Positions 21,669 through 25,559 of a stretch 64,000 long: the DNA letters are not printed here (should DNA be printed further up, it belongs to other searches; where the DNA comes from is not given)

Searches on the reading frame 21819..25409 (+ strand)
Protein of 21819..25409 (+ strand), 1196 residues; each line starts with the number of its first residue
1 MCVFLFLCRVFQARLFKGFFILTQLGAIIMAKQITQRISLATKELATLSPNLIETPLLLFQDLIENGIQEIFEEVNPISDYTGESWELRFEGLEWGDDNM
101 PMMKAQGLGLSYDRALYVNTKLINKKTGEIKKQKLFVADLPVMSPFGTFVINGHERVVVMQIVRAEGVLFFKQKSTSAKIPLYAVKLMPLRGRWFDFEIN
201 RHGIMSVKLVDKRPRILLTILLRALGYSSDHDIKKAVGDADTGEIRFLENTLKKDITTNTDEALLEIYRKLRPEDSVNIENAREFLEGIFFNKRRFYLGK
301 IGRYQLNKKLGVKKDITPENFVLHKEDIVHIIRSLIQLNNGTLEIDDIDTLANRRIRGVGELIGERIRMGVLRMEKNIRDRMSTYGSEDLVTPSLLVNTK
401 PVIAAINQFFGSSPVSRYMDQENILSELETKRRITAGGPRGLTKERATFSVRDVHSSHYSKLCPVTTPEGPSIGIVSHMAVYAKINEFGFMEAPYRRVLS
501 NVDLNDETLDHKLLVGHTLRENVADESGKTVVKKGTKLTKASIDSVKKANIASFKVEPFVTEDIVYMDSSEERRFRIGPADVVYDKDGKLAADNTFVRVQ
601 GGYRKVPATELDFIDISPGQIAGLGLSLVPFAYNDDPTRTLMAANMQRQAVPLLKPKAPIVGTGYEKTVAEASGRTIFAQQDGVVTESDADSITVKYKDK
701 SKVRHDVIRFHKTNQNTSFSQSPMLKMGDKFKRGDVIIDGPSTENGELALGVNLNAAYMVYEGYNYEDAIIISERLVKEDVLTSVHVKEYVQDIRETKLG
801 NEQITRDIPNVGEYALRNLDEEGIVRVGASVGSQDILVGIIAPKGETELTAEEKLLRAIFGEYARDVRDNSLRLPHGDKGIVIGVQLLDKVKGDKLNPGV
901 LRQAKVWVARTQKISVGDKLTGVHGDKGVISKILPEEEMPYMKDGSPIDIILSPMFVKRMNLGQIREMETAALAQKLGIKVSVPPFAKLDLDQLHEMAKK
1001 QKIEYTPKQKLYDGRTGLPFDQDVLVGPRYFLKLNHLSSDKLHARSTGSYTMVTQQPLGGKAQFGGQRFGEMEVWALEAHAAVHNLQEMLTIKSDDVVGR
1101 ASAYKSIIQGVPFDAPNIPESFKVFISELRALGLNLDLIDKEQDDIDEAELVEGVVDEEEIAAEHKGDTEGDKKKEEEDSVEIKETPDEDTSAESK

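Call 61: search_protein_families(library=pfam, proteins=[window:21819-25409:+], max_evalue=0.00001)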
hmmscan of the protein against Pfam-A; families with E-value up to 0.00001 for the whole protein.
window:21819-25409:+ (1196 aa): 6 families
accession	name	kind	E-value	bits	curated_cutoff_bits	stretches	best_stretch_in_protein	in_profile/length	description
PF00562.33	RNA_pol_Rpb2_6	-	5.4e-104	348.7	23.4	1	679-1063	2-373/373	RNA polymerase Rpb2, domain 6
PF04561.19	RNA_pol_Rpb2_2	-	5.4e-32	111.4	21.7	1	165-357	2-190/190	RNA polymerase Rpb2, domain 2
PF04560.25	RNA_pol_Rpb2_7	-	6.1e-22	78.3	32.1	1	1065-1140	1-86/87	RNA polymerase Rpb2, domain 7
PF04565.21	RNA_pol_Rpb2_3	-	2.9e-20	72.6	21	1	418-485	2-68/68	RNA polymerase Rpb2, domain 3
PF04563.20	RNA_pol_Rpb2_1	-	1e-11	45.2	28.2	1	147-402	139-201/203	RNA polymerase beta subunit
PF10385.14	RNA_pol_Rpb2_45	-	2e-11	44.2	28.2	1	555-617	3-66/66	RNA polymerase beta subunit external 1 domain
